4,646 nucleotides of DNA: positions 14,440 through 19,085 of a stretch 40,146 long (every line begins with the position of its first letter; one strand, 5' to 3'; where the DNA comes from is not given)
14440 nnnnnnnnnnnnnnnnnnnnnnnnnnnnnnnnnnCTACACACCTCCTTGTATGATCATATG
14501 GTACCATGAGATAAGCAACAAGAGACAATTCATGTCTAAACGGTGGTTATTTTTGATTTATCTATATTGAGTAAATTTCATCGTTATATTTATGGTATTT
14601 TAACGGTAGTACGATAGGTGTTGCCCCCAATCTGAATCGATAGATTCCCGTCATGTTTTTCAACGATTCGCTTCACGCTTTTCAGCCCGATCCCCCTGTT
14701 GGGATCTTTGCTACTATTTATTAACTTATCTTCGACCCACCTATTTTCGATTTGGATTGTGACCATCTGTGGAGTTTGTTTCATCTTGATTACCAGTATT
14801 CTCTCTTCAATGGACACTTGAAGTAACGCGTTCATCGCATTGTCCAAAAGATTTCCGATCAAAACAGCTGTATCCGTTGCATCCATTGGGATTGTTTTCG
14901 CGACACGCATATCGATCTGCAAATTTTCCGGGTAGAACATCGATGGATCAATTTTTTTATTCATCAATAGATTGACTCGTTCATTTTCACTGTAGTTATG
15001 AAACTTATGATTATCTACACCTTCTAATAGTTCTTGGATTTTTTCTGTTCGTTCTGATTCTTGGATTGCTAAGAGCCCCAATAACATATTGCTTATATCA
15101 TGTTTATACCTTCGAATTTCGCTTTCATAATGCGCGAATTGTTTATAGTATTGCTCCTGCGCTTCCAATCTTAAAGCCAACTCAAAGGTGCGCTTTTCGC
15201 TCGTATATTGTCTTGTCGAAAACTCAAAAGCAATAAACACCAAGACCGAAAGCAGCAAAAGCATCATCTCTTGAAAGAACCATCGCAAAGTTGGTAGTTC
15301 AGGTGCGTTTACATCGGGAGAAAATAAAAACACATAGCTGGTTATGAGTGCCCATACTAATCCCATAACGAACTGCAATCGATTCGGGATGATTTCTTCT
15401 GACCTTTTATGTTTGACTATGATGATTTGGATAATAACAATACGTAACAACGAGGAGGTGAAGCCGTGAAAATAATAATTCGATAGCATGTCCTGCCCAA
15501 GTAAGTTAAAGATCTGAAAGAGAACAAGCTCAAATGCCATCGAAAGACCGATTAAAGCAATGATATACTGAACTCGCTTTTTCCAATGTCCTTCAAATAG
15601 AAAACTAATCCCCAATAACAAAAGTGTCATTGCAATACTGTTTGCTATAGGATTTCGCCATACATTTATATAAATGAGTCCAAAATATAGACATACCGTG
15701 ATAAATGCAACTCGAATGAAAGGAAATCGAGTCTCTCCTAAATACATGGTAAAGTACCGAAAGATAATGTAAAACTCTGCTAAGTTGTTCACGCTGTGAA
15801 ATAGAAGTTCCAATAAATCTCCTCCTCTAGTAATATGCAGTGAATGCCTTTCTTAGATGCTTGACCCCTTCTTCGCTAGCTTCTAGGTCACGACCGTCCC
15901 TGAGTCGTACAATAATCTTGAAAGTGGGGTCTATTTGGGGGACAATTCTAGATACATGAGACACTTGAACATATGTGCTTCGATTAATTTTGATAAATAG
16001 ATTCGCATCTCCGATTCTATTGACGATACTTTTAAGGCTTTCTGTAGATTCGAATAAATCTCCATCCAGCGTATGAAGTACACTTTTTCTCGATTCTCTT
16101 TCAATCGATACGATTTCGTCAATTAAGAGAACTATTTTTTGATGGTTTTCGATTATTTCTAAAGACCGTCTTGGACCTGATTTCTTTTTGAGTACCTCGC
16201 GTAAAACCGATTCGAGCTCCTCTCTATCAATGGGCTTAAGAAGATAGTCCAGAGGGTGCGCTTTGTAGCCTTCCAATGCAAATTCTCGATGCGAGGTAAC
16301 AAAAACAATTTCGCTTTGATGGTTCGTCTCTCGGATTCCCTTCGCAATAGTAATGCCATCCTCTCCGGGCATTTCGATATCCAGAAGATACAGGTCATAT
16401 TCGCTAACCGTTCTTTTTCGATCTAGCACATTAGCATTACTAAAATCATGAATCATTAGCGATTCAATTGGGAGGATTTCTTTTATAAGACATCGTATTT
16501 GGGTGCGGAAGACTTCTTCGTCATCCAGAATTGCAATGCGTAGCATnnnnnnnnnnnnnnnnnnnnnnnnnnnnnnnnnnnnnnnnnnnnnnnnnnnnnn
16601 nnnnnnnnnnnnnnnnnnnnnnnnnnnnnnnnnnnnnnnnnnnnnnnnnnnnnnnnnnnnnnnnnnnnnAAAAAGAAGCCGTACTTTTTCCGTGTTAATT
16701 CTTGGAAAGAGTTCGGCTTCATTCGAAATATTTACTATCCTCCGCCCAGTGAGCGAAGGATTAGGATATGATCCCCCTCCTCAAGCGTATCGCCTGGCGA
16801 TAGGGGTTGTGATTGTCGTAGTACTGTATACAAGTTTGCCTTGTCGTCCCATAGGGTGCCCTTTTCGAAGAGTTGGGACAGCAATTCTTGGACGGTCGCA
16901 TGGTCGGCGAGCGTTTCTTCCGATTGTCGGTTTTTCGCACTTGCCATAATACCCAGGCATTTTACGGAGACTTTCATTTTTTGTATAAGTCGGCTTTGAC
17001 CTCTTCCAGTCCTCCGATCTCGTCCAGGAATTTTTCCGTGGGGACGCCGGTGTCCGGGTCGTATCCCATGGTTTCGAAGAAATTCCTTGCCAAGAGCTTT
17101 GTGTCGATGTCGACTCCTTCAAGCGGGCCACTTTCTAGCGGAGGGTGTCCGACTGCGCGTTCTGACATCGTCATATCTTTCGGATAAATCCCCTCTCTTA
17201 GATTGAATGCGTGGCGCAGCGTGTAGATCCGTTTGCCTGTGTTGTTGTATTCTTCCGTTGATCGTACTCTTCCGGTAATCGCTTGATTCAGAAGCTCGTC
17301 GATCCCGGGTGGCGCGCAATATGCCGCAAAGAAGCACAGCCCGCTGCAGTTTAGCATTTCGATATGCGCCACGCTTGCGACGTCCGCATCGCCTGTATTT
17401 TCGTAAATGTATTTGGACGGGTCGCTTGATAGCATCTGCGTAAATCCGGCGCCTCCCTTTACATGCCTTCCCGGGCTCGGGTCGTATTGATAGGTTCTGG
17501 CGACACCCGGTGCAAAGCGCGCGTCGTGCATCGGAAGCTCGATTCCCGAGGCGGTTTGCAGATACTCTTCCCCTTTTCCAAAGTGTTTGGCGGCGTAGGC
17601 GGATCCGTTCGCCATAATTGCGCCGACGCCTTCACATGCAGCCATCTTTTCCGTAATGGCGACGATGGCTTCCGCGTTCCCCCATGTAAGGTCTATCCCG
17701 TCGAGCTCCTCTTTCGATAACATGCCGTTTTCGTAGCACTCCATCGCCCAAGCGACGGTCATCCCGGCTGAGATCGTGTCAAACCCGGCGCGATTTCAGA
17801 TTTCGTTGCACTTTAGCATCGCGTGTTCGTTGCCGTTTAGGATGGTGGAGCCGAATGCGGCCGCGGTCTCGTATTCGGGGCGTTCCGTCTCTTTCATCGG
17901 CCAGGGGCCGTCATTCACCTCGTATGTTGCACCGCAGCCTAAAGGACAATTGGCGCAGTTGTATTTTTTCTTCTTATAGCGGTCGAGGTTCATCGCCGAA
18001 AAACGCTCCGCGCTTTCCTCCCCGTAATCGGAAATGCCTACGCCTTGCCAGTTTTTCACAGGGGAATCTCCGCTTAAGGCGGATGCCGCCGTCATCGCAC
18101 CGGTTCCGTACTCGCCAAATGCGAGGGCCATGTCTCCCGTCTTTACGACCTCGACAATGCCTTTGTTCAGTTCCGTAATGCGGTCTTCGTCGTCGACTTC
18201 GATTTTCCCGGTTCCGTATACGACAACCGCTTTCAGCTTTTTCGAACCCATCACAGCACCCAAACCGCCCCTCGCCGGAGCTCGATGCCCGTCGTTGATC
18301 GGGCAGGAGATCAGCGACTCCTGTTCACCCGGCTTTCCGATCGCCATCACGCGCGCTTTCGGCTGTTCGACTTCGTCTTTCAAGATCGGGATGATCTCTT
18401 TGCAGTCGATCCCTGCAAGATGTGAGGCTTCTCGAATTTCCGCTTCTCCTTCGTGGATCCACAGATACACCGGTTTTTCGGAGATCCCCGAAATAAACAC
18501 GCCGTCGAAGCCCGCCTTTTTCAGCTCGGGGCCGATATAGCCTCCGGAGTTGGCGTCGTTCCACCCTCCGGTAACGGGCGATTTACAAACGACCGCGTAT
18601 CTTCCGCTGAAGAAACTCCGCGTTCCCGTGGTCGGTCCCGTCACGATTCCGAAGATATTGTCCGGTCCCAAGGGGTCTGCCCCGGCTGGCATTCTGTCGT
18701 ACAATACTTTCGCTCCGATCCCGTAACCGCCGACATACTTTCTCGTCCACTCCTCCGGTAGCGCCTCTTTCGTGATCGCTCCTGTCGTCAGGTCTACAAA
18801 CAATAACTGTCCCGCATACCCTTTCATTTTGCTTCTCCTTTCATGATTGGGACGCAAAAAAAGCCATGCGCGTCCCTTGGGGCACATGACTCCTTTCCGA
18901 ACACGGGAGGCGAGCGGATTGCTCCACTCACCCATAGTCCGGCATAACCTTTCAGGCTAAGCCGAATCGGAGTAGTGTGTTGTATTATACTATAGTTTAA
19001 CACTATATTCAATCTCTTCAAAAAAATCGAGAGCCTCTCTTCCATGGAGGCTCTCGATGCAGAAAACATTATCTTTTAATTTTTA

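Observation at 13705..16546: agr-like quorum-sensing cassette with a non-canonical layout (A-C | D-B), placed in front of an ABC module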

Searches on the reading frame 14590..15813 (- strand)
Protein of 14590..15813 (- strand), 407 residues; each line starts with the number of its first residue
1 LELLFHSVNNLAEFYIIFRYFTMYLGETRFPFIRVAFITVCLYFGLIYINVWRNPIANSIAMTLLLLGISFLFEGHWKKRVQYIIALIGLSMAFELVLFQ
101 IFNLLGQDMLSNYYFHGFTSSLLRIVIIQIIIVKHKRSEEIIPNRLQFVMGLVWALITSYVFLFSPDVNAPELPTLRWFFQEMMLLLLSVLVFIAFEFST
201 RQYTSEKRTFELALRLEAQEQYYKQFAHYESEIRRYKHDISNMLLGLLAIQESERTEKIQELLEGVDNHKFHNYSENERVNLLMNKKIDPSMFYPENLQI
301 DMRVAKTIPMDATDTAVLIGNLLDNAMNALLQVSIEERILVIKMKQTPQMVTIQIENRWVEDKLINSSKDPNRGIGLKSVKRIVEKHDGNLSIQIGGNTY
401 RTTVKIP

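Call 3: search_protein_families(library=pfam, proteins=[window:14590-15813:-], max_evalue=0.1)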
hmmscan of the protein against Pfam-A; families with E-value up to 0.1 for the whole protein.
window:14590-15813:- (407 aa): 4 families
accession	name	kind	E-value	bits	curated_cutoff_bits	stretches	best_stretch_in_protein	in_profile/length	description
PF14501.12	HATPase_c_5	-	3.1e-18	66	22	1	311-407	2-102/102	GHKL domain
PF02518.31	HATPase_c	-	8.6e-05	23.4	26.4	1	314-401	5-104/111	Histidine kinase-, DNA gyrase B-, and HSP90-like ATPase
PF07254.17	Cpta_toxin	-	0.048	14.2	27.3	1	143-226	9-82/133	Membrane-bound toxin component of toxin-antitoxin system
PF19744.4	DUF6232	-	0.053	14.4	27.4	0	148-221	36-95/117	Family of unknown function (DUF6232)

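Call 9: search_protein_families(library=ncbifam, proteins=[window:14590-15813:-], max_evalue=1)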
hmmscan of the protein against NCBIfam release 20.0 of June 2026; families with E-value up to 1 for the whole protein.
window:14590-15813:- (407 aa): 9 families
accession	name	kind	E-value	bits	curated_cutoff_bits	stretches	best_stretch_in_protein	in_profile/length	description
NF008298.1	PRK11086.1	subfamily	1.6e-05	23.6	520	1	316-407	425-524/529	DcuS/MalK family sensor histidine kinase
NF033091.0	HK_VanS_ACDEFG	equivalog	0.00012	21.3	400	1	292-407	165-293/293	vancomycin resistance histidine kinase VanS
NF001616.1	PRK00405.1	equivalog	0.0084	13.8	896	1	201-378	4-170/1096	DNA-directed RNA polymerase subunit beta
NF011627.0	PRK15053.1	equivalog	0.015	13.9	656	1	307-356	423-474/552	sensor histidine kinase DpiB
NF047874.1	MASE3_PAS_HK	subfamily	0.028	13.2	560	1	373-394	589-610/655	MASE3 domain-containing sensor histidine kinase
NF041777.1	sens_FixL_Rhizob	equivalog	0.055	12.1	850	1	317-405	381-480/485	sensor protein FixL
TIGR01386.1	cztS_silS_copS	subfamily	0.064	12.2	292.55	1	297-397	336-447/457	heavy metal sensor histidine kinase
TIGR02938.1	nifL_nitrog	equivalog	0.077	11.5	242.45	1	316-393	389-478/494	nitrogen fixation negative regulator NifL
NF007688.0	PRK10364.1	equivalog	0.13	10.9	479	1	298-394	332-436/460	two-component system sensor histidine kinase ZraS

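Call 14: find_related_loci(query=window:14590-15813:-, collection=genome_contigs, flank=6000)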
Query window:14590-15813:- (407 aa) in genome_contigs; peptide patterns used: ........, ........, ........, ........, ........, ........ (x = any residue, [..] = any of these).
15 stretches matched a pattern, but none encodes a relative of the query by tblastn (E <= 1e-3).

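Call 15: find_homologous_proteins(query=window:14590-15813:-, max_evalue=0.001)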
Query window:14590-15813:- (407 aa): 188 proteins with E <= 0.001 among 8000 candidates; the best 120 are listed.
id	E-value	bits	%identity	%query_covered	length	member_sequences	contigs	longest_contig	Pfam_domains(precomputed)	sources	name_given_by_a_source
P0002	9.4e-263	889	99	100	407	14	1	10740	PF14501.13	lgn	-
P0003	2.9e-95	338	39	100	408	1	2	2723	PF14501.13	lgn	-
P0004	5.1e-85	304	38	100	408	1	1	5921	PF14501.13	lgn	-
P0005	6.7e-64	235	38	79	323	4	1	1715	PF14501.13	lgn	-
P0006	2.1e-25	108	26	97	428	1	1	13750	PF02518.32,PF14501.13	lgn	-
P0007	1.5e-23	102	27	96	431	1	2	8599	PF02518.32,PF14501.13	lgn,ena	-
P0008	1.1e-19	89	26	84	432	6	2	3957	PF02518.32,PF14501.13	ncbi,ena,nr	ncbi:MAG: GHKL domain-containing protein [Oscillospiraceae bacterium]|nr:GHKL domain-containing prot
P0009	8.0e-19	86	32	50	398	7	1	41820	PF14501.13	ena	-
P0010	2.8e-17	81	23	99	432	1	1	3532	PF14501.13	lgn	-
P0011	1.0e-15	76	23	86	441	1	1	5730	PF02518.32,PF14501.13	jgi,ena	-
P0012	1.5e-15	75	22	83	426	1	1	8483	PF02518.32,PF14501.13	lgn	-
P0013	2.4e-15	75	29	50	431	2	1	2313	PF14689.12,PF14501.13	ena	-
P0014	4.8e-14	71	28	69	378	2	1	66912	PF02518.32,PF14501.13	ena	-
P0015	5.0e-14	70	28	46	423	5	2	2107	PF14501.13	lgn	-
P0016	8.5e-14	70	28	54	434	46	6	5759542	PF14501.13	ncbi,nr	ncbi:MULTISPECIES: sensor histidine kinase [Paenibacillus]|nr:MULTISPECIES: GHKL domain-containing p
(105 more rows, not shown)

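Call 16: find_encoding_contigs(protein=P0004, flank=6000, max_places=3)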
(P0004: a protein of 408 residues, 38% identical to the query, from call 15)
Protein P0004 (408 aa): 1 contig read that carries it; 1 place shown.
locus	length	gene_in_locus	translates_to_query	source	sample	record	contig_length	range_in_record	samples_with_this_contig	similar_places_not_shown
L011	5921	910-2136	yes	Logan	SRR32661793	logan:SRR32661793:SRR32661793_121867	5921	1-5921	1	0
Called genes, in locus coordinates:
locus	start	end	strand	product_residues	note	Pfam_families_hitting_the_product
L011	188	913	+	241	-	PF00072:Response_reg, PF04397:LytTR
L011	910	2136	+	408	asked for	PF14501:HATPase_c_5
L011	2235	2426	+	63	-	-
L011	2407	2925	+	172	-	-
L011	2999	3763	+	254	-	-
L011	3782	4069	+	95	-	-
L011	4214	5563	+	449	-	PF01743:PolyA_pol, PF12627:PolyA_pol_RNAbd, PF01966:HD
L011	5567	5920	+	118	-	?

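Call 17: find_encoding_contigs(protein=P0003, flank=6000, max_places=3)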
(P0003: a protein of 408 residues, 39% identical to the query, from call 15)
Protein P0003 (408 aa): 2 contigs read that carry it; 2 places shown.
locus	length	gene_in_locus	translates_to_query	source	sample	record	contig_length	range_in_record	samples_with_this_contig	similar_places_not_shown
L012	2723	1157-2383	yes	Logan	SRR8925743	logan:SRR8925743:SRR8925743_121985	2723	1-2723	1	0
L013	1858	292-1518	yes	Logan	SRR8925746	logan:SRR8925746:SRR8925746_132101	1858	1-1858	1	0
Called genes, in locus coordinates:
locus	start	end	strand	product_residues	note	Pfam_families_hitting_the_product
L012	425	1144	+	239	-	PF00072:Response_reg, PF04397:LytTR (weak)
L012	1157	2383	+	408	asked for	PF14501:HATPase_c_5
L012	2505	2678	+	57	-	-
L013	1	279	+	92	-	?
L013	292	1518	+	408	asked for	PF14501:HATPase_c_5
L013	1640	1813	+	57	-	-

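Call 18: find_encoding_contigs(protein=P0006, flank=6000, max_places=3)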
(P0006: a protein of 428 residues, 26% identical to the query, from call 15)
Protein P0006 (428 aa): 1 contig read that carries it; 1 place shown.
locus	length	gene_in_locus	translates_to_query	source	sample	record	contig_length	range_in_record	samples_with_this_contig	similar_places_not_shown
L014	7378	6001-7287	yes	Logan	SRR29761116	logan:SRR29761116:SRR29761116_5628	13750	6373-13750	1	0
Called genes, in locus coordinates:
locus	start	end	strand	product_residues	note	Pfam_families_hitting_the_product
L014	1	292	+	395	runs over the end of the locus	PF04055:Radical_SAM, PF06969:HemN_C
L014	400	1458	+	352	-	PF02492:cobW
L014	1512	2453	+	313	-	PF02492:cobW (weak), PF21537:DUF1980_C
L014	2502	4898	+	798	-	PF09586:YfhO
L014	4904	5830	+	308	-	PF00535:Glycos_transf_2, PF10111:Glyco_tranf_2_2 (weak), PF13641:Glyco_tranf_2_3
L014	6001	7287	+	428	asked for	PF02518:HATPase_c (faint), PF14501:HATPase_c_5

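Call 21: search_protein_families(library=pfam, proteins=[L011:2380-2925:+, L011:2205-2426:+, L011:2999-3763:+, L011:3782-4069:+, L012:2505-2678:+], max_evalue=10)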
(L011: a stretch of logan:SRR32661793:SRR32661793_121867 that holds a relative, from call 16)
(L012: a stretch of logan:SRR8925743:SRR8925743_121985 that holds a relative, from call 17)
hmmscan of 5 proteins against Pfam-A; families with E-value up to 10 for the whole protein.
L011:2380-2925:+ (181 aa): 0 families

L011:2205-2426:+ (73 aa): 0 families

L011:2999-3763:+ (254 aa): 0 families

L011:3782-4069:+ (95 aa): 3 families
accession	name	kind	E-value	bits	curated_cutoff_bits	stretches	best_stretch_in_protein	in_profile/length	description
PF08040.16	NADH_oxidored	-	0.069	13.3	27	1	35-53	4-22/58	MNLL subunit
PF14610.12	Psg1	-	0.29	11.3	30.1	1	41-66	154-179/186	Ykl077w/Psg1 (Pma1 Stabilization in Golgi)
PF00746.26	Gram_pos_anchor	-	0.36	11.3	20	1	74-94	20-40/43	LPXTG cell wall anchor motif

L012:2505-2678:+ (57 aa): 0 families

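Call 49: find_related_loci(query=A3, collection=metagenome_contigs, flank=7000)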
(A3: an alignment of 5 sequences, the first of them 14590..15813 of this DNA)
Query A3 (407 aa) in metagenome_contigs; peptide patterns used: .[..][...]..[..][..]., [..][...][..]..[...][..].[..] (x = any residue, [..] = any of these).
287 stretches matched a pattern, but none encodes a relative of the query by tblastn (E <= 1e-3).

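Call 69: search_protein_families(library=pfam, proteins=[L011:2999-3763:+], max_evalue=0.5)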
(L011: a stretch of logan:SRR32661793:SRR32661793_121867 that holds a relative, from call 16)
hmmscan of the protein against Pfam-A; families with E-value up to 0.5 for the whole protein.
L011:2999-3763:+ (254 aa): 0 families

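Call 85: find_encoding_contigs(protein=P0007, flank=4000, max_places=2)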
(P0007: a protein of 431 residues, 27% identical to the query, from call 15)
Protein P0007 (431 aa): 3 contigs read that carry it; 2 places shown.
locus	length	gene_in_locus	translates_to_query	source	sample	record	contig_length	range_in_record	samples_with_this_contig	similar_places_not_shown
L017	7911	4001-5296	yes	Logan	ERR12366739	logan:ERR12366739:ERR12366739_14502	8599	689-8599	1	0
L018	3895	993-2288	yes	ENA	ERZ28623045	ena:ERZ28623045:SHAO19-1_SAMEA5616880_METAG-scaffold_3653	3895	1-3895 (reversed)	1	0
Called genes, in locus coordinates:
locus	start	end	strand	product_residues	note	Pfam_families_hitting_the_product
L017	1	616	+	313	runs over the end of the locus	PF02492:cobW (weak), PF21537:DUF1980_C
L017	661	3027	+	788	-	PF09586:YfhO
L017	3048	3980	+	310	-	PF00535:Glycos_transf_2, PF10111:Glyco_tranf_2_2 (weak), PF13641:Glyco_tranf_2_3 (weak)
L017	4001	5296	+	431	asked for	PF02518:HATPase_c (weak), PF14501:HATPase_c_5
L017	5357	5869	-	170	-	PF01613:Flavin_Reduct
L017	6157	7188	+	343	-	PF03444:WHD_HrcA (faint), PF01628:HrcA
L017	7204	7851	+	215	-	PF01025:GrpE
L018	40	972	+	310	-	PF00535:Glycos_transf_2, PF10111:Glyco_tranf_2_2 (weak), PF13641:Glyco_tranf_2_3 (weak)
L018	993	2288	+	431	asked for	PF02518:HATPase_c (weak), PF14501:HATPase_c_5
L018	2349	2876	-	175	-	-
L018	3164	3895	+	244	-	?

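Call 86: find_encoding_contigs(protein=P0009, flank=4000, max_places=2)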
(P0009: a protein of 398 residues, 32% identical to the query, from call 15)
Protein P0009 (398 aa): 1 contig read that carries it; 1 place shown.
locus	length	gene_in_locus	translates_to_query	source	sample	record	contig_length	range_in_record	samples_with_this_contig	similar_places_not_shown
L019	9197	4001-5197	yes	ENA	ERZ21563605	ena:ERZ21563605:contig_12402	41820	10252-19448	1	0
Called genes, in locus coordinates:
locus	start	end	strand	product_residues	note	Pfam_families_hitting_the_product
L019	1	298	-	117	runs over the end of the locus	-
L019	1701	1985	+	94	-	PF01527:HTH_Tnp_1 (weak)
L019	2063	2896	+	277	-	PF13276:HTH_21, PF00665:rve, PF13683:rve_3, PF13333:rve_2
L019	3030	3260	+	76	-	PF13443:HTH_26 (weak), PF01381:HTH_3 (weak)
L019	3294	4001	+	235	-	PF00072:Response_reg, PF04397:LytTR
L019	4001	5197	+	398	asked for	PF14501:HATPase_c_5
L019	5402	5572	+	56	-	-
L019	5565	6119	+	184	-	PF04647:AgrB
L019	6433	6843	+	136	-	PF01527:HTH_Tnp_1 (weak)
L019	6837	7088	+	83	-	PF05717:TnpB_IS66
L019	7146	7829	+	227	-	PF13151:DUF3990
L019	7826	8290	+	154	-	-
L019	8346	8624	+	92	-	-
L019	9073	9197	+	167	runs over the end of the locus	PF00383:dCMP_cyt_deam_1, PF14437:MafB19-deam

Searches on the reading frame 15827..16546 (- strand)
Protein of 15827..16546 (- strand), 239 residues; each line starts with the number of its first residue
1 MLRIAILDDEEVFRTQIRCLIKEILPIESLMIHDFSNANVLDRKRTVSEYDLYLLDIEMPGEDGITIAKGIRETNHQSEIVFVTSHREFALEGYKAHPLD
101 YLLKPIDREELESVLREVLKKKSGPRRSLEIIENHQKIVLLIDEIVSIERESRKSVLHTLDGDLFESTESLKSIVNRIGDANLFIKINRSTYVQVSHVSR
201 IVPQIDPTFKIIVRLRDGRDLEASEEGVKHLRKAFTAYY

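Call 3: search_protein_families(library=pfam, proteins=[window:15827-16546:-], max_evalue=0.1)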
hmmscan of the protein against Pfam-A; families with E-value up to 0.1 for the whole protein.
window:15827-16546:- (239 aa): 2 families
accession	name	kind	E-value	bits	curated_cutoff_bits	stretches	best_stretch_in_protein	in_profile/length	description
PF00072.30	Response_reg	-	1.1e-17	64.6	30.2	1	4-115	1-110/111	Response regulator receiver domain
PF04397.21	LytTR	-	6.5e-10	39.5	22.6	1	138-235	4-97/98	LytTr DNA-binding domain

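Call 9: search_protein_families(library=ncbifam, proteins=[window:15827-16546:-], max_evalue=1)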
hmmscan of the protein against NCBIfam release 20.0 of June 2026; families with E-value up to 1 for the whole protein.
window:15827-16546:- (239 aa): 87 families (the best 25 are shown)
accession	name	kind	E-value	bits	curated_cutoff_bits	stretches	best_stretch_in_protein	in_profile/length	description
NF010684.1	PRK14084.1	equivalog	1.7e-23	83.7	375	2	3-123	2-120/254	response regulator transcription factor LytR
NF008677.0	PRK11697.1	equivalog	2.3e-19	69.7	246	1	1-232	1-232/238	two-component system response regulator BtsR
NF051850.1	RespRegRprY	equivalog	8.3e-15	54.8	370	1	16-128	15-129/234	response regulator transcription factor RprY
NF007005.1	PRK09468.1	equivalog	2.6e-14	53.2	331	1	3-123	5-123/237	osmolarity response regulator transcription factor OmpR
NF008469.0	PRK11361.1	equivalog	2.1e-11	43.2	714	1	3-123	6-124/461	acetoacetate metabolism transcriptional regulator AtoC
TIGR01387.1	cztR_silR_copR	subfamily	8.2e-11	42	279.2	1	48-127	41-122/218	heavy metal response regulator transcription factor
NF008318.0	PRK11107.1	equivalog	3.5e-10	38.6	890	1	7-135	673-803/920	two-component sensor histidine kinase BarA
TIGR01818.1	ntrC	equivalog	3.7e-10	39.2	558.6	1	6-129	3-124/463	nitrogen regulation protein NR(I)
NF053854.1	RespRegPhoBBctds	equivalog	2.3e-09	37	270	1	6-131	3-127/225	two-component system response regulator PhoB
NF012023.0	PRK15479.1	equivalog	3.6e-09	36.5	337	1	39-128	34-125/224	transcriptional regulator TctD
NF006900.1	PRK09390.1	equivalog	3.8e-09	36.4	255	1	4-152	7-150/203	response regulator FixJ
NF040749.1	tetrathio_RR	equivalog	4.2e-09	36.4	290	1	37-135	31-131/191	tetrathionate respiration response regulator TtrR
NF040689.1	MtrAB_MtrA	equivalog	7e-09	35.3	300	1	39-133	33-125/219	MtrAB system response regulator MtrA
NF045944.1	ResRegRpaBCyano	equivalog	9.4e-09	35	330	1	48-156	40-146/229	response regulator transcription factor RpaB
NF041733.1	resp_reg_CseB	equivalog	9.9e-09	34.9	350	1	39-134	35-130/228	two-component system response regulator CseB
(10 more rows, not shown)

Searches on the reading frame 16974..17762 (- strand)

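Call 51: search_protein_families(library=pfam, proteins=[window:16974-17762:-], max_evalue=0.00001)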
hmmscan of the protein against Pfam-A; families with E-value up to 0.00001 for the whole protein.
window:16974-17762:- (262 aa): 1 family
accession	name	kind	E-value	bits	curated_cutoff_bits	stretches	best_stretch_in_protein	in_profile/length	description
PF01314.23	AFOR_C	-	3.3e-55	188.2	27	1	2-250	135-384/385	Aldehyde ferredoxin oxidoreductase, domains 2 & 3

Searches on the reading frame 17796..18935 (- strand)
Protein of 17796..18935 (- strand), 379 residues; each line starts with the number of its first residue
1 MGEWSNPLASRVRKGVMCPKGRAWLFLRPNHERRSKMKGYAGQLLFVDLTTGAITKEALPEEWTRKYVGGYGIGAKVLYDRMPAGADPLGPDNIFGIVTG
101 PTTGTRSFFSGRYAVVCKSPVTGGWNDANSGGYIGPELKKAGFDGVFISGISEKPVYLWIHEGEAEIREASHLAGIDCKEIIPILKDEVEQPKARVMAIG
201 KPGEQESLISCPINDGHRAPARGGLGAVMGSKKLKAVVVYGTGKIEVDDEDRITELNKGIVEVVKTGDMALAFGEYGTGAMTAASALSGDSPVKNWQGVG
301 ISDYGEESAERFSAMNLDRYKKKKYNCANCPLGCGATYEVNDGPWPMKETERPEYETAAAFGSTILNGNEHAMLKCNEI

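Call 51: search_protein_families(library=pfam, proteins=[window:17796-18935:-], max_evalue=0.00001)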
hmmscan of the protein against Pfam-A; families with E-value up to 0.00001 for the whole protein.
window:17796-18935:- (379 aa): 2 families
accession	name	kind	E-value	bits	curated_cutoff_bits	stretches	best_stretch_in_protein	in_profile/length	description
PF02730.20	AFOR_N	-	7.3e-70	235.2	29.8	1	43-242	2-199/199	Aldehyde ferredoxin oxidoreductase, N-terminal domain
PF01314.23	AFOR_C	-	2.5e-20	73.4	27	1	256-379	2-121/385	Aldehyde ferredoxin oxidoreductase, domains 2 & 3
